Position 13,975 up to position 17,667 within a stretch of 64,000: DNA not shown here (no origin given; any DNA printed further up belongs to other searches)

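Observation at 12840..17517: Tat-exported Gfo/Idh/MocA oxidoreductase followed by a giant HEAT-repeat protein with tandem DUF1080 domains: candidate oxidative (non-hydrolytic) glycoside cleavage unit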

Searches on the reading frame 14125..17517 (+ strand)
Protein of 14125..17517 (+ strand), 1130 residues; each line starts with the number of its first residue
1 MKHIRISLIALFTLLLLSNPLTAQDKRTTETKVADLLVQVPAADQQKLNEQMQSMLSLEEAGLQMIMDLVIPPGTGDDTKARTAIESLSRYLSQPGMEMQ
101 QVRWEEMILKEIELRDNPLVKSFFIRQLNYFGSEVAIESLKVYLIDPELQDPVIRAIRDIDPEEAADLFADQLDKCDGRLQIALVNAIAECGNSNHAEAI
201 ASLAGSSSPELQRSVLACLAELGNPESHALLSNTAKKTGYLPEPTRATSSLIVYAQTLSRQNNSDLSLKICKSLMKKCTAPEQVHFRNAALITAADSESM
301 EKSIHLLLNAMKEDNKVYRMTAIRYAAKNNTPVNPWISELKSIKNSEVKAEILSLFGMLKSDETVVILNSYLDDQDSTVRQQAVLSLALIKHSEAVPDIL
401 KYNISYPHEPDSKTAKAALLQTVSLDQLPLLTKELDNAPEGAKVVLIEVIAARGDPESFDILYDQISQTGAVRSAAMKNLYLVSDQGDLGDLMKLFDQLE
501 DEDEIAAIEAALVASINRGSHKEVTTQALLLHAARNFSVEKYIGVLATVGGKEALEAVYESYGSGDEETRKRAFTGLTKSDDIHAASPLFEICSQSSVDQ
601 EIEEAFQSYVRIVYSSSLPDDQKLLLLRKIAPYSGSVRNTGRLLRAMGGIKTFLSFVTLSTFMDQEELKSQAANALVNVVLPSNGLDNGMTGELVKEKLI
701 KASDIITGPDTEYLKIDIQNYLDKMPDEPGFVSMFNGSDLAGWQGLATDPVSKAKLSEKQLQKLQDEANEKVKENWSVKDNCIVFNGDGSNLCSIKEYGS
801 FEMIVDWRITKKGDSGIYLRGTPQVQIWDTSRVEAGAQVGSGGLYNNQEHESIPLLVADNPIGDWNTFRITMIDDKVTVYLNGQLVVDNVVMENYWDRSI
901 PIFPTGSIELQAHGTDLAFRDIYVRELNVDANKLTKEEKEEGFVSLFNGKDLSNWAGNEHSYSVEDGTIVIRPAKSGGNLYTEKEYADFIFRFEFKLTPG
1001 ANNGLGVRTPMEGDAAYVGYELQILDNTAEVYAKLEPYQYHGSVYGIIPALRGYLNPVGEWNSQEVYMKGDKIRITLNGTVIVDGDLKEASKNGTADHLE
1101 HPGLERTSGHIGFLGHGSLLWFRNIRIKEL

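Call 6: search_protein_families(library=pfam, proteins=[window:14125-17517:+], max_evalue=0.1)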
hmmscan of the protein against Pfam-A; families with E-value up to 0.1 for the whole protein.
window:14125-17517:+ (1130 aa): 5 families
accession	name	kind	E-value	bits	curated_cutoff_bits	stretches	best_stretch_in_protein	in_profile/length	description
PF06439.18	3keto-disac_hyd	-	1.2e-86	290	26.8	2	942-1128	1-187/187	3-keto-disaccharide hydrolase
PF13646.12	HEAT_2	-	1.1e-26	93.4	27.7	2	334-400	2-68/88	HEAT repeats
PF20407.5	DUF1583_N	-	6.8e-07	29.6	22.9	2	1058-1091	88-121/150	Domain of unknown function (DUF1583_N)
PF03130.22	HEAT_PBS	-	0.0016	19.2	20.9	0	379-401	1-23/27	PBS lyase HEAT-like repeat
PF07691.17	PA14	-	0.054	13.7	24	0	867-893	63-88/147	PA14 domain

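Call 7: search_protein_families(library=ncbifam, proteins=[window:14125-17517:+], max_evalue=0.1)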
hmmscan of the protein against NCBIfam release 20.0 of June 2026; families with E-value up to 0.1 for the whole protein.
window:14125-17517:+ (1130 aa): 6 families
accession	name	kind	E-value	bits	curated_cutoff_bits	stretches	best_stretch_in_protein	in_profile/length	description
NF045915.1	PhycobilmeDegNblB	equivalog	7.1e-07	29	300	1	366-491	35-165/214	phycobilisome degradation protein NblB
NF010374.0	PRK13800.1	equivalog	3.6e-05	22.2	1196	1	309-599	582-854/898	fumarate reductase/succinate dehydrogenase flavoprotein subunit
TIGR02270.1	TIGR02270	subfamily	0.00011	21.4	206.8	1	368-590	59-275/410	TIGR02270 family protein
NF058515.1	phyc_lyase_CpcF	equivalog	0.00015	21.4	220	1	381-480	17-116/200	C-phycocyanin alpha-cysteine-84 phycocyanobilin lyase subunit CpcF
NF011576.0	PRK15000.1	subfamily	0.0024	17.6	301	1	326-391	83-149/200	peroxiredoxin C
NF008631.0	PRK11619.1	equivalog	0.098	11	536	0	243-340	258-355/644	murein transglycosylase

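Call 11: search_solved_structures(query=window:14125-17517:+, max_evalue=0.01)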
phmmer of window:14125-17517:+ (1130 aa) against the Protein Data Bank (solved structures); distinct sequences matched with E-value up to 0.01: 26.
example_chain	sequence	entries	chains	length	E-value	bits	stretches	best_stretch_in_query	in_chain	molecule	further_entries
4jqt_A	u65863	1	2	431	1.9e-24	89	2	925-1130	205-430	putative glycosyl hydrolase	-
3hbk_A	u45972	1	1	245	4.7e-20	74.5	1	928-1130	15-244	putative glycosyl hydrolase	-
3imm_A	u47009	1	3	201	7.7e-17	63.8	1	947-1130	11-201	Putative secreted glycosylhydrolase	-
3u1x_A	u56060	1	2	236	3.3e-14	55.2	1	929-1130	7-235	putative glycosyl hydrolase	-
3s5q_A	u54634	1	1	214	3.3e-14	55.1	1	941-1130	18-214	Putative glycosylhydrolase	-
8tda_A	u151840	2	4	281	6.5e-11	44.2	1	902-1129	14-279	Probable secreted glycosyl hydrolase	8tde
3osd_A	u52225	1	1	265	9e-11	43.8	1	940-1129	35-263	putative glycosyl hydrolase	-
8rr2_A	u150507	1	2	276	1.1e-10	43.5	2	1020-1129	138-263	3-keto-disaccharide hydrolase domain-containing protein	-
3nmb_A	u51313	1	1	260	3.8e-10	41.7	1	1020-1129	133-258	putative sugar hydrolase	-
3h3l_A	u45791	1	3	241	5.7e-10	41.1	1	943-1130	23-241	PUTATIVE SUGAR HYDROLASE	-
9fbe_B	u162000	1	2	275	8.7e-10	40.5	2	941-1129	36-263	Probable secreted glycosyl hydrolase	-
4hxc_A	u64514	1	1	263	1.6e-09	39.6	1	941-1129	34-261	putative glycosyl hydrolase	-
8v31_A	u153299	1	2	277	1.8e-09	39.4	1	940-1129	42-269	Glycosyl hydrolase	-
9sah_A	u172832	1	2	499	1.2e-08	36.7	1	207-396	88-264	E4-NB2 synthetic fusion protein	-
4qhz_A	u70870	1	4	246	8.9e-06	27.2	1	775-927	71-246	putative glycosyl hydrolase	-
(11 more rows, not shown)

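Call 13: find_homologous_proteins(query=window:14125-17517:+, max_evalue=0.00001)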
Query window:14125-17517:+ (1130 aa): 175 proteins with E <= 0.00001 among 8000 candidates; the best 120 are listed.
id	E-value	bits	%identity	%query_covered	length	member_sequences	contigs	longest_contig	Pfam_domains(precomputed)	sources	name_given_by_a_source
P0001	0.0e+0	2241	87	100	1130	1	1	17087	PF06439.19,PF20407.6,PF13646.13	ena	-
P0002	0.0e+0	2118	82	100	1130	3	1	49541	PF06439.19,PF20407.6,PF13646.13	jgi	-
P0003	0.0e+0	2100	82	100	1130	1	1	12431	PF06439.19,PF20407.6,PF13646.13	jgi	jgi:HEAT repeat protein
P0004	0.0e+0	2095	82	100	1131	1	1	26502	PF06439.19,PF20407.6,PF13646.13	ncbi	-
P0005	0.0e+0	2080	82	100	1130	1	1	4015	PF06439.19,PF20407.6,PF13646.13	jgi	-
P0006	0.0e+0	2070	81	100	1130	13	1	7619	PF06439.19,PF20407.6,PF13646.13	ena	-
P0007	0.0e+0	2069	80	100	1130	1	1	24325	PF06439.19,PF20407.6,PF13646.13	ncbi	-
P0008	0.0e+0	2066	81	100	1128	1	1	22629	PF06439.19,PF20407.6,PF13646.13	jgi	jgi:HEAT repeat protein/predicted GNAT family N-acyltransferase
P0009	0.0e+0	2053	81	100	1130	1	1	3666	PF06439.19,PF20407.6,PF13646.13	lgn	-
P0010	0.0e+0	2042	80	100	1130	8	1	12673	PF06439.19,PF20407.6,PF13646.13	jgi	-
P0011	0.0e+0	2041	79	100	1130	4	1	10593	PF06439.19,PF20407.6,PF13646.13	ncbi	-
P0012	0.0e+0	2036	79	100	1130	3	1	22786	PF06439.19,PF20407.6,PF13646.13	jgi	-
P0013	0.0e+0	2014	79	100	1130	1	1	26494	PF06439.19,PF20407.6,PF13646.13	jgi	-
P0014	0.0e+0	2010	79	100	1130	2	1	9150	PF06439.19,PF20407.6,PF13646.13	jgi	-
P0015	0.0e+0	1999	78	100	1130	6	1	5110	PF06439.19,PF20407.6,PF13646.13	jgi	jgi:HEAT repeat protein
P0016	0.0e+0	1988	78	100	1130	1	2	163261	PF06439.19,PF20407.6,PF13646.13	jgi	-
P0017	0.0e+0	1986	81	96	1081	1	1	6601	PF06439.19,PF20407.6,PF13646.13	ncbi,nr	ncbi:MAG: DUF1080 domain-containing protein, partial [Bacteroidales bacterium]|nr:DUF1080 domain-con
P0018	0.0e+0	1979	77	100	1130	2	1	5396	PF06439.19,PF20407.6,PF13646.13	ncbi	-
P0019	0.0e+0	1972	77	100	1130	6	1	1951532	PF06439.19,PF20407.6,PF13646.13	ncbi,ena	-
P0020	0.0e+0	1948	77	100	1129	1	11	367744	PF06439.19,PF20407.6,PF13646.13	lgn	-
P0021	0.0e+0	1947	76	100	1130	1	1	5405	PF06439.19,PF13646.13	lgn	-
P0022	0.0e+0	1944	76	100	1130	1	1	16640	PF06439.19,PF20407.6,PF13646.13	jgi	-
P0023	0.0e+0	1938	75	100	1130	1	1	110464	PF06439.19,PF20407.6,PF13646.13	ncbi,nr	ncbi:MAG: DUF1080 domain-containing protein [Bacteroidales bacterium]|nr:DUF1080 domain-containing p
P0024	0.0e+0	1934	75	100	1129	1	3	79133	PF06439.19,PF13646.13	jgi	-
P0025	0.0e+0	1930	76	100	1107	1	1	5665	PF06439.19,PF13646.13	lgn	-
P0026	0.0e+0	1926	76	100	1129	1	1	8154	PF06439.19,PF20407.6,PF13646.13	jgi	jgi:HEAT repeat protein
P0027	0.0e+0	1901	75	100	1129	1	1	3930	PF06439.19,PF20407.6,PF13646.13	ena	-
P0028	0.0e+0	1847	72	100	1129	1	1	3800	PF06439.19,PF20407.6,PF13646.13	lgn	-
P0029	0.0e+0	1812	73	95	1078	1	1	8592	PF06439.19,PF03130.23,PF20407.6,PF13646.13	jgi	jgi:hypothetical protein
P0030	0.0e+0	1799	70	100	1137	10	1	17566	PF06439.19,PF20407.6,PF13646.13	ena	-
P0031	0.0e+0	1760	69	100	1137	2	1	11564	PF06439.19,PF20407.6,PF13646.13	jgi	jgi:hypothetical protein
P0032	0.0e+0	1696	67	100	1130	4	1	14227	PF06439.19,PF20407.6,PF13646.13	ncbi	-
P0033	0.0e+0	1693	68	100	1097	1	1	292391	PF06439.19,PF20407.6,PF13646.13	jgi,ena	jgi:HEAT repeat protein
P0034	0.0e+0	1685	68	100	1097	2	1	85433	PF06439.19,PF20407.6,PF13646.13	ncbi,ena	-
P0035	0.0e+0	1678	68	100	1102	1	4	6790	PF06439.19,PF20407.6,PF13646.13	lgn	-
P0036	0.0e+0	1664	65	100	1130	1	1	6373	PF06439.19,PF02985.29,PF20407.6,PF13646.13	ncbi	-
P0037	0.0e+0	1660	68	100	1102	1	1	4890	PF06439.19,PF20407.6,PF13646.13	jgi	jgi:hypothetical protein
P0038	0.0e+0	1652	75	88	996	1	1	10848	PF06439.19,PF13646.13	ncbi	-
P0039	0.0e+0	1648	66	100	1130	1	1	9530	PF06439.19,PF02985.29,PF20407.6,PF13646.13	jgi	jgi:HEAT repeat protein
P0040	0.0e+0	1646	67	100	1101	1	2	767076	PF06439.19,PF20407.6,PF13646.13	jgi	jgi:HEAT repeat protein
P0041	0.0e+0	1643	64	100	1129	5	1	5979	PF06439.19,PF20407.6,PF13646.13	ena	-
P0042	0.0e+0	1637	64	100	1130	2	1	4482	PF06439.19,PF20407.6,PF13646.13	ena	-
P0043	0.0e+0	1635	66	98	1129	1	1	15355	PF06439.19,PF20407.6,PF13646.13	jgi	jgi:hypothetical protein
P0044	0.0e+0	1634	63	100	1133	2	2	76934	PF06439.19,PF11838.15,PF20407.6,PF13646.13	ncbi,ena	-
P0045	0.0e+0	1634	64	100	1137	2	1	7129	PF06439.19,PF02985.29,PF20407.6,PF13646.13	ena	-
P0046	0.0e+0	1634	64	100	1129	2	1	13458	PF06439.19,PF20407.6,PF13646.13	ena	-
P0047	0.0e+0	1633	65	100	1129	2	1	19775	PF06439.19,PF20407.6,PF13646.13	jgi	-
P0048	0.0e+0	1627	65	100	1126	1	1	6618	PF06439.19,PF02985.29,PF20407.6,PF13646.13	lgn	-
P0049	0.0e+0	1623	64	100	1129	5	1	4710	PF06439.19,PF20407.6,PF13646.13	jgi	jgi:HEAT repeat protein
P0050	0.0e+0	1622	64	98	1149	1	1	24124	PF06439.19,PF20407.6,PF13646.13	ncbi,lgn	-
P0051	0.0e+0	1616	64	100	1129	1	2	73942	PF06439.19,PF20407.6,PF13646.13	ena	-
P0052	0.0e+0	1613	77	81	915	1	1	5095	PF06439.19,PF20407.6,PF13646.13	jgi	jgi:HEAT repeat protein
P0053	0.0e+0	1610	66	97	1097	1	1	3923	PF06439.19,PF02985.29,PF03130.23,PF20407.6,PF13646.13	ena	-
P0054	0.0e+0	1609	64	100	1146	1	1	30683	PF06439.19,PF20407.6,PF13646.13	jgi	-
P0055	0.0e+0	1596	63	98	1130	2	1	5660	PF06439.19,PF02985.29,PF03130.23,PF20407.6,PF13646.13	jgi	-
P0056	0.0e+0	1594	62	100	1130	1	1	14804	PF06439.19,PF11838.15,PF20407.6,PF13646.13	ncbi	ncbi:MAG: family 16 glycoside hydrolase [Bacteroidota bacterium]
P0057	0.0e+0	1592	64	98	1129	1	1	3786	PF06439.19,PF02985.29,PF20407.6,PF13646.13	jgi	-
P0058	0.0e+0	1582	63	98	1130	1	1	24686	PF06439.19,PF02985.29,PF03130.23,PF20407.6,PF13646.13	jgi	-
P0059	0.0e+0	1570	62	100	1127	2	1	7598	PF06439.19,PF20407.6,PF13646.13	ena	-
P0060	0.0e+0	1567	62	100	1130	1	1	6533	PF06439.19,PF20407.6,PF13646.13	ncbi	-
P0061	0.0e+0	1556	61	99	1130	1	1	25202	PF06439.19,PF20407.6,PF13646.13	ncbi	-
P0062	0.0e+0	1538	63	95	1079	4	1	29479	PF06439.19,PF20407.6,PF13646.13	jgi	-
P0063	0.0e+0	1522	59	100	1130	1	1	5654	PF06439.19,PF20407.6,PF13646.13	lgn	-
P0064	0.0e+0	1516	61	100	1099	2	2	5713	PF06439.19,PF20407.6,PF13646.13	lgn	-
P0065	0.0e+0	1206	49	99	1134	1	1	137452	PF06439.19,PF02985.29,PF20407.6,PF13646.13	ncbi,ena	-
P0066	0.0e+0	1199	57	87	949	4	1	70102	PF06439.19,PF13646.13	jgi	-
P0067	0.0e+0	1173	65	73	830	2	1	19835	PF06439.19,PF13646.13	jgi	jgi:HEAT repeat protein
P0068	0.0e+0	1101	48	98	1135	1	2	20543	PF06439.19,PF20407.6,PF13646.13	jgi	-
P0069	0.0e+0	1086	48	100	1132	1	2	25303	PF06439.19,PF02985.29,PF13646.13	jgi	jgi:HEAT repeat protein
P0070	0.0e+0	1080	46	98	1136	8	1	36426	PF06439.19,PF02985.29,PF20407.6,PF13646.13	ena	-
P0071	0.0e+0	1078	47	100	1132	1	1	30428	PF06439.19,PF02985.29,PF20407.6,PF13646.13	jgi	jgi:HEAT repeat protein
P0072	0.0e+0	1076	47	100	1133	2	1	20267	PF06439.19,PF02985.29,PF13646.13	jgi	jgi:HEAT repeat protein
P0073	0.0e+0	1070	47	100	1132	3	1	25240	PF06439.19,PF02985.29,PF20407.6,PF13646.13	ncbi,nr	ncbi:MAG TPA: DUF1080 domain-containing protein [Bacteroidales bacterium]|nr:DUF1080 domain-containi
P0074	0.0e+0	1068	47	100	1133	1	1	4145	PF06439.19,PF13646.13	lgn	-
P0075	0.0e+0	1067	47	100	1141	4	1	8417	PF06439.19,PF13646.13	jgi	-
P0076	0.0e+0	1065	46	100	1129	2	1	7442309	PF06439.19,PF13646.13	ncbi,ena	-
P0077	0.0e+0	1064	46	100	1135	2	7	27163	PF06439.19,PF02985.29,PF11838.15,PF20407.6,PF13646.13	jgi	jgi:HEAT repeat protein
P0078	0.0e+0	1062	45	98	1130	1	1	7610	PF06439.19,PF11838.15,PF03130.23,PF13646.13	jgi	-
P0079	0.0e+0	1061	46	100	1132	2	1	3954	PF06439.19,PF03130.23,PF20407.6,PF13646.13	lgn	-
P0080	0.0e+0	1060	46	99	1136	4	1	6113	PF06439.19,PF02985.29,PF11838.15,PF03130.23,PF20407.6,PF13646.13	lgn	-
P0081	0.0e+0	1059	47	100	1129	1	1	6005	PF06439.19,PF03130.23,PF20407.6,PF13646.13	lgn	-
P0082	0.0e+0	1058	46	100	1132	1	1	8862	PF06439.19,PF20407.6,PF13646.13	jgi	jgi:HEAT repeat protein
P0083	0.0e+0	1055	46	100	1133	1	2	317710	PF06439.19,PF02985.29,PF20407.6,PF13646.13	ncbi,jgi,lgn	-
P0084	0.0e+0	1054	47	100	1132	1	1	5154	PF06439.19,PF13646.13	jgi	jgi:HEAT repeat protein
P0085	0.0e+0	1053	46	100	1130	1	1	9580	PF06439.19,PF20407.6,PF13646.13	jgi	jgi:HEAT repeat protein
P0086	0.0e+0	1050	46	100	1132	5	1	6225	PF06439.19,PF20407.6,PF13646.13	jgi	jgi:HEAT repeat protein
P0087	0.0e+0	1049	46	100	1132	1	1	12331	PF06439.19,PF02985.29,PF20407.6,PF13646.13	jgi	jgi:hypothetical protein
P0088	0.0e+0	1049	46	100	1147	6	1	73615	PF06439.19,PF13646.13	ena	-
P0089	0.0e+0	1046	45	100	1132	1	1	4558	PF06439.19,PF02985.29,PF03130.23,PF20407.6,PF13646.13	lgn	-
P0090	0.0e+0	1046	45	100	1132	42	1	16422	PF06439.19,PF20407.6,PF13646.13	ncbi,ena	-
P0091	0.0e+0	1044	46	98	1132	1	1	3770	PF06439.19,PF02985.29,PF20407.6,PF13646.13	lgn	-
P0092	0.0e+0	1044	46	100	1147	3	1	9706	PF06439.19,PF13646.13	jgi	jgi:HEAT repeat protein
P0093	0.0e+0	1043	46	100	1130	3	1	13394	PF06439.19,PF20407.6,PF13646.13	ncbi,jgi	-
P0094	0.0e+0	1042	46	100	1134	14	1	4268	PF06439.19,PF13646.13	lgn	-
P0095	0.0e+0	1041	46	100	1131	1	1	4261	PF06439.19,PF02985.29,PF13646.13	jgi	jgi:HEAT repeat protein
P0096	0.0e+0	1041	46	100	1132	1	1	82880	PF06439.19,PF20407.6,PF13646.13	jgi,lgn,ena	-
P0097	0.0e+0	1040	46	100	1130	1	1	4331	PF06439.19,PF13646.13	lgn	-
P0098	0.0e+0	1040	47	100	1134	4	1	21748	PF06439.19,PF02985.29,PF13646.13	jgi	-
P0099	0.0e+0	1039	45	100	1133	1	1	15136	PF06439.19,PF02985.29,PF13646.13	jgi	jgi:HEAT repeat protein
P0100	0.0e+0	1039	46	99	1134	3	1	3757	PF06439.19,PF02985.29,PF13646.13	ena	-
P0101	0.0e+0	1036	45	100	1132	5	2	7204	PF06439.19,PF20407.6,PF13646.13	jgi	-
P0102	0.0e+0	1036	46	99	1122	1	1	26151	PF06439.19,PF13646.13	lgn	-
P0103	0.0e+0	1036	45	100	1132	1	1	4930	PF06439.19,PF13646.13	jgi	jgi:HEAT repeat protein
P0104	0.0e+0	1035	46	98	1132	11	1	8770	PF06439.19,PF02985.29,PF13646.13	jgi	jgi:HEAT repeat protein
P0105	0.0e+0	1035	47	100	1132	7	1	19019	PF06439.19,PF02985.29,PF20407.6,PF13646.13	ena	-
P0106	0.0e+0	1035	46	99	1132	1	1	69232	PF06439.19,PF02985.29,PF20407.6,PF13646.13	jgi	jgi:HEAT repeat protein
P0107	0.0e+0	1035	46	98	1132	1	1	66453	PF06439.19,PF02985.29,PF20407.6,PF13646.13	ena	-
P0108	0.0e+0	1033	44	100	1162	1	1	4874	PF06439.19,PF02985.29,PF20407.6,PF13646.13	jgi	jgi:HEAT repeat protein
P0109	0.0e+0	1030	46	100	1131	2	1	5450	PF06439.19,PF13646.13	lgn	-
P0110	0.0e+0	1030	45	100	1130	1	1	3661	PF06439.19,PF13646.13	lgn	-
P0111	0.0e+0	1029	45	99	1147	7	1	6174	PF06439.19,PF02985.29,PF20407.6,PF13646.13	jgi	jgi:HEAT repeat protein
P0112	0.0e+0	1029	47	98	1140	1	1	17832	PF06439.19,PF13646.13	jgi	jgi:HEAT repeat protein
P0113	0.0e+0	1028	46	100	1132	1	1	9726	PF06439.19,PF13646.13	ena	-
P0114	0.0e+0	1027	45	100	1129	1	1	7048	PF06439.19,PF20407.6,PF13646.13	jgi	jgi:HEAT repeat protein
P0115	0.0e+0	1026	44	100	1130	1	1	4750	PF06439.19,PF20407.6,PF13646.13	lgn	-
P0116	0.0e+0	1025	46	98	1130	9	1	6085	PF06439.19,PF02985.29,PF20407.6,PF13646.13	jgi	jgi:HEAT repeat protein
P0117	0.0e+0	1025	46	100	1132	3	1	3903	PF06439.19,PF20407.6,PF13646.13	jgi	-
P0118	0.0e+0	1025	45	100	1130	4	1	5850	PF06439.19,PF13646.13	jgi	jgi:HEAT repeat protein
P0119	0.0e+0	1024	46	100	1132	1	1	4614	PF06439.19,PF13646.13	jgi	jgi:HEAT repeat protein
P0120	0.0e+0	1023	46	100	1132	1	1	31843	PF06439.19,PF02985.29,PF20407.6,PF13646.13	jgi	jgi:HEAT repeat protein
